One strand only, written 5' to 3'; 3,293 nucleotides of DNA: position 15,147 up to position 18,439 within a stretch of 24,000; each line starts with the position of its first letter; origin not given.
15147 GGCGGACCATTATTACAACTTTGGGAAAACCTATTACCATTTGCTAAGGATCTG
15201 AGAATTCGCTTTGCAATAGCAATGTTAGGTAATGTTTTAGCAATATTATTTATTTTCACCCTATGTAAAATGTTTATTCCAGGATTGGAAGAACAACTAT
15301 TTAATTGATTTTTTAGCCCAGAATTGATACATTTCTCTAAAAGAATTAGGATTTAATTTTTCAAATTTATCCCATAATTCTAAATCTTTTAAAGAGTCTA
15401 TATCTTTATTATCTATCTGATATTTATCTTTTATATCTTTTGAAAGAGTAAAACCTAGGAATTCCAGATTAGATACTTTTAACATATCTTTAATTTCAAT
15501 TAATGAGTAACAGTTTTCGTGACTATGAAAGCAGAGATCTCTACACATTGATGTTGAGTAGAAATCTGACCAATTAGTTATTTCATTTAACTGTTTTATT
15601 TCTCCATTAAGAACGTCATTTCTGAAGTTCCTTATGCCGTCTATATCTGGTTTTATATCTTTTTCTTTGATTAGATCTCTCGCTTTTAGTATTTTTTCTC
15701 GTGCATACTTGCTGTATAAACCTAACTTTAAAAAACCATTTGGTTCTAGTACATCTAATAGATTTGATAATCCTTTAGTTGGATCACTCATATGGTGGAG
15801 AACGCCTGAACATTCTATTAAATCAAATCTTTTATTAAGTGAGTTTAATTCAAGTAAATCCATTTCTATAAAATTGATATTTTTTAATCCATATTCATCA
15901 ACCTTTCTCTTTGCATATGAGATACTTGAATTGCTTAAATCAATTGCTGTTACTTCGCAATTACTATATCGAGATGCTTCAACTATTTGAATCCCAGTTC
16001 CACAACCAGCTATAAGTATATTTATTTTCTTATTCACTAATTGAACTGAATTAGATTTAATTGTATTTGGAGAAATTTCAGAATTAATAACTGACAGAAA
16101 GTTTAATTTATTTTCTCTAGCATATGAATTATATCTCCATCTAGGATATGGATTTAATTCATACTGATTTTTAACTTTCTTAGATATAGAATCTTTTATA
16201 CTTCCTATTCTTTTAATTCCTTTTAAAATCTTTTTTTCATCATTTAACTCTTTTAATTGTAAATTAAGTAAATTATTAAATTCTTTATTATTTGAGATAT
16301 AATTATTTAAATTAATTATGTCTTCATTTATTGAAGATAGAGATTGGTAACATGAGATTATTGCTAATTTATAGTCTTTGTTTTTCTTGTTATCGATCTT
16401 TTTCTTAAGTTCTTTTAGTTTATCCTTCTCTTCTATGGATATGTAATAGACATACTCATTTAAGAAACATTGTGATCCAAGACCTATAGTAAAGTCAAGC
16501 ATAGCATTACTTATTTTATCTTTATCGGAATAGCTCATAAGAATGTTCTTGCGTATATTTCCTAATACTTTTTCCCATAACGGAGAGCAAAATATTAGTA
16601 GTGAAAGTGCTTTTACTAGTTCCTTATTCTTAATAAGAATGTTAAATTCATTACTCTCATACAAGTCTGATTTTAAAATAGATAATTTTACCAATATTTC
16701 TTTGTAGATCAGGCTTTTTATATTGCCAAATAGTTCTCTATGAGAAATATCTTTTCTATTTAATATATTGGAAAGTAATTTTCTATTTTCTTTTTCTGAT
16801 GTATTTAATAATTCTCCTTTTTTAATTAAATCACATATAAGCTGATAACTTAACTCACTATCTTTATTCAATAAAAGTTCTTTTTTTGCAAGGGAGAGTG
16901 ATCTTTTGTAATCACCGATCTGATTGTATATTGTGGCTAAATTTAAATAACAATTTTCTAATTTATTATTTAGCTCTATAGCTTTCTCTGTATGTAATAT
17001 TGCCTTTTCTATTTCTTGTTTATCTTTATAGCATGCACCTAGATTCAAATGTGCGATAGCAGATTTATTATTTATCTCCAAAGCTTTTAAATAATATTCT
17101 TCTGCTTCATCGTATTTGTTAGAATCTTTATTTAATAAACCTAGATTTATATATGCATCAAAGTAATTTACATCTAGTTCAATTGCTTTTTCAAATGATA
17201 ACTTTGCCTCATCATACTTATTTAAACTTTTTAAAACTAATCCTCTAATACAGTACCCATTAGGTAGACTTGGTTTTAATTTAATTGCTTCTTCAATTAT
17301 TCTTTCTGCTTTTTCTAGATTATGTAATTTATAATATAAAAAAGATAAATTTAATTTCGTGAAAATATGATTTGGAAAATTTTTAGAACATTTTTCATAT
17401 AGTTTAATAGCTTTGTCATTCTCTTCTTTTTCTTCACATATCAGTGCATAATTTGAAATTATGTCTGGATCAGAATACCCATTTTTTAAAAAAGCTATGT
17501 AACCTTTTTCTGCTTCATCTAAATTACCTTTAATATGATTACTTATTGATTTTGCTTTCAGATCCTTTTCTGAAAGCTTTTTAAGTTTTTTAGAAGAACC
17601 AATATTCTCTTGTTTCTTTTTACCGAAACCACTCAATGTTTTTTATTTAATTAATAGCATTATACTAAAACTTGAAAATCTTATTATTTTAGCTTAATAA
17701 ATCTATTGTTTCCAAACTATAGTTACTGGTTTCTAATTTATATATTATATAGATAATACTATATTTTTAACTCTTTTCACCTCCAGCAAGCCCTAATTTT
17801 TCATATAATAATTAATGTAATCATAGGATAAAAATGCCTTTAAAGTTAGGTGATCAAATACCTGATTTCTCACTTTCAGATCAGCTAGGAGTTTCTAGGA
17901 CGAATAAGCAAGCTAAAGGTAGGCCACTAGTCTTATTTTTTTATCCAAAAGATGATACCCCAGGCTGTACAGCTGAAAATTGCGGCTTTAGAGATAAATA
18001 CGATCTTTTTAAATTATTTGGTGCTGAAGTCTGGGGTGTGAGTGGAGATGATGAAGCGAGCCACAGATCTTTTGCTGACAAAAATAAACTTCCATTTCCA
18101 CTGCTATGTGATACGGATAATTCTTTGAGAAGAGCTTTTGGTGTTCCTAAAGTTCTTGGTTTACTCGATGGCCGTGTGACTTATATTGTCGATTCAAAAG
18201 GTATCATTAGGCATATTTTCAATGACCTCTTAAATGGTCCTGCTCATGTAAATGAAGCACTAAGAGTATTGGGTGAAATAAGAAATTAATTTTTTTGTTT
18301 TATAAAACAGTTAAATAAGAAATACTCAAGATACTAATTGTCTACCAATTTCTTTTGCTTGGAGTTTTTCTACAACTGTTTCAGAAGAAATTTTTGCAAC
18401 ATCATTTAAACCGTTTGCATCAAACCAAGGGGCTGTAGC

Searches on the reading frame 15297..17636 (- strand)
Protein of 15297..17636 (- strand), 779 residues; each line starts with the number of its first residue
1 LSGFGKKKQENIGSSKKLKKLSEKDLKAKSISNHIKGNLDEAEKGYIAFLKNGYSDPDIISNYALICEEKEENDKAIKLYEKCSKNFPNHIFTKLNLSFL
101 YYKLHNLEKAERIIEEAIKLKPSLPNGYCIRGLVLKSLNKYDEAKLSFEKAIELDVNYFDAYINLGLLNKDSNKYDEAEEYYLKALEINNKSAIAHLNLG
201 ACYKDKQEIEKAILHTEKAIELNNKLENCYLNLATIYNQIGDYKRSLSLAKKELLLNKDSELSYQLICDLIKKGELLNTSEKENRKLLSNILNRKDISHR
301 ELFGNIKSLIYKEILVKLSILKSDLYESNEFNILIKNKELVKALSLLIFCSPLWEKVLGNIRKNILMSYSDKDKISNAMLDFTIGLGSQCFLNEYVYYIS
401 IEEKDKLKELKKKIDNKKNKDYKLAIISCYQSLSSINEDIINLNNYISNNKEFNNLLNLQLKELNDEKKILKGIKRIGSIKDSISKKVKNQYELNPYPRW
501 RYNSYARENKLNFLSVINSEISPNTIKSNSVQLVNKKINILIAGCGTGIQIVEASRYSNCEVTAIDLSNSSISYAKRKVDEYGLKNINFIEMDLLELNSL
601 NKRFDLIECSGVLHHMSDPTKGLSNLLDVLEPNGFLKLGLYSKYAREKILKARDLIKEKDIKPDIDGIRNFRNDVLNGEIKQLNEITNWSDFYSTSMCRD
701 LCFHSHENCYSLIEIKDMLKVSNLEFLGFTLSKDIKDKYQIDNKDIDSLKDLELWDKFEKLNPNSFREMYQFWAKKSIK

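Call 8: search_protein_families(library=pfam, proteins=[window:15297-17636:-], max_evalue=0.001)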
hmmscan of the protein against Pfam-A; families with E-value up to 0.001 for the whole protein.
window:15297-17636:- (779 aa): 28 families (the best 25 are shown)
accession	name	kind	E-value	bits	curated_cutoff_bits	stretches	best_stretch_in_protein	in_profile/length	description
PF07719.23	TPR_2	-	5.9e-26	88.8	27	3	160-190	2-32/34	Tetratricopeptide repeat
PF00515.34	TPR_1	-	7.8e-25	86.1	27.8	3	160-189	2-31/34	Tetratricopeptide repeat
PF13181.12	TPR_8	-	2.5e-22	77.5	25.7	2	160-191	2-33/34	Tetratricopeptide repeat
PF13424.12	TPR_12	-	5.8e-20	71.7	30.1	3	161-223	5-75/77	Tetratricopeptide repeat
PF13649.12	Methyltransf_25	-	1.1e-18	68.1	27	1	540-634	1-97/97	Methyltransferase domain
PF13431.12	TPR_17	-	2.6e-18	65.1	24.4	0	148-180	2-34/34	Tetratricopeptide repeat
PF13414.12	TPR_11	-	5.7e-18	64.8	26.8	2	132-169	1-38/42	TPR repeat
PF08241.18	Methyltransf_11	-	7.8e-17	62.2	21.2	1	543-636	3-93/95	Methyltransferase domain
PF08242.18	Methyltransf_12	-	1.6e-16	61.2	30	1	543-636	3-98/98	Methyltransferase domain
PF13847.12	Methyltransf_31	-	4.6e-16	59.3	27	1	536-637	3-108/145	Methyltransferase domain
PF13428.12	TPR_14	-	9.5e-13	47.9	23.5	0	160-201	2-43/44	Tetratricopeptide repeat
PF13374.12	TPR_10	-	4.2e-12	46.1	27.5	0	161-189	4-32/42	Tetratricopeptide repeat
PF13176.12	TPR_7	-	7.7e-12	44.7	27.9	0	161-189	1-29/36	Tetratricopeptide repeat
PF14559.12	TPR_19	-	1.1e-11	45.4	25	0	72-122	6-56/68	Tetratricopeptide repeat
PF13489.12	Methyltransf_23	-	1.1e-11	45.2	27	1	535-637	21-115/164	Methyltransferase domain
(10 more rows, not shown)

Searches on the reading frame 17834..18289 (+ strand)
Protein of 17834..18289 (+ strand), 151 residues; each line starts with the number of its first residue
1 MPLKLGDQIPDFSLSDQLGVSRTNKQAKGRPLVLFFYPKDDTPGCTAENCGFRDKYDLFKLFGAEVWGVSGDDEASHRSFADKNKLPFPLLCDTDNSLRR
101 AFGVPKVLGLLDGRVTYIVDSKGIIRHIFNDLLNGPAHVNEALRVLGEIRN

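Call 8: search_protein_families(library=pfam, proteins=[window:17834-18289:+], max_evalue=0.001)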
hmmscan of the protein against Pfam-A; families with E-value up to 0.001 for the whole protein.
window:17834-18289:+ (151 aa): 2 families
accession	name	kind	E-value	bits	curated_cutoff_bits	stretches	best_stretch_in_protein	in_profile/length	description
PF00578.27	AhpC-TSA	-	5.4e-36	123.7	26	1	6-128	2-124/124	AhpC/TSA family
PF08534.16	Redoxin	-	1.9e-19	70.3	26.6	1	5-141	2-143/148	Redoxin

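Call 87: find_encoding_contigs(protein=window:17834-18289:+, flank=9000, max_places=10)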
Protein window:17834-18289:+ (151 aa): 6 contigs read that carry it; 6 places shown.
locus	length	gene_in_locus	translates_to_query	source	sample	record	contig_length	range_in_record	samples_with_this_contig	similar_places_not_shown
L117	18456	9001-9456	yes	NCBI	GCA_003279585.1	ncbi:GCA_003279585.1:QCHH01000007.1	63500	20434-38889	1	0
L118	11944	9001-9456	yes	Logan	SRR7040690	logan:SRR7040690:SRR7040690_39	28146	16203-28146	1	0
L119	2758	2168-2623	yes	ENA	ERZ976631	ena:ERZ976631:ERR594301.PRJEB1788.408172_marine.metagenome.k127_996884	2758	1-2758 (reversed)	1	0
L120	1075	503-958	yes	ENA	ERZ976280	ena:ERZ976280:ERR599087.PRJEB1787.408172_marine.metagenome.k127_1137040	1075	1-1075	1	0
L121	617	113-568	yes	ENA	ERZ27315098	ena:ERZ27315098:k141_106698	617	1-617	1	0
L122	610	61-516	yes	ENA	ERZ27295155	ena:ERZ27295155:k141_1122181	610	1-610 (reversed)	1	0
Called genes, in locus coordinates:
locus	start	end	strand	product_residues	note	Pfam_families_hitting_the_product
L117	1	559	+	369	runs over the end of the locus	PF20706:GT4-conflict (weak), PF00534:Glycos_transf_1, PF13692:Glyco_trans_1_4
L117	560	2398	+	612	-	PF13231:PMT_2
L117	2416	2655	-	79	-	-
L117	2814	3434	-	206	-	PF00258:Flavodoxin_1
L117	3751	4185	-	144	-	-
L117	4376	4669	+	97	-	PF00283:Cytochrom_B559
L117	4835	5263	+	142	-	-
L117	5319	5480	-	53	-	-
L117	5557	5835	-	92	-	PF03083:MtN3_slv, PF04193:PQ-loop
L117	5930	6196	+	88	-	-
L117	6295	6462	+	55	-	-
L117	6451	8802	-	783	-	PF13414:TPR_11 (weak), PF00515:TPR_1 (weak), PF01209:Ubie_methyltran (weak), PF13489:Methyltransf_23, PF13847:Methyltransf_31, PF08241:Methyltransf_11, PF08242:Methyltransf_12, PF13649:Methyltransf_25, +12 more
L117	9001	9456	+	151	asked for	PF00578:AhpC-TSA, PF08534:Redoxin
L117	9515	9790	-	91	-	-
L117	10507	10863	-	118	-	-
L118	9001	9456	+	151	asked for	PF00578:AhpC-TSA, PF08534:Redoxin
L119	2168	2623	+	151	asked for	PF00578:AhpC-TSA, PF08534:Redoxin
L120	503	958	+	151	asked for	PF00578:AhpC-TSA, PF08534:Redoxin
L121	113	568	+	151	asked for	PF00578:AhpC-TSA, PF08534:Redoxin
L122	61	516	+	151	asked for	PF00578:AhpC-TSA, PF08534:Redoxin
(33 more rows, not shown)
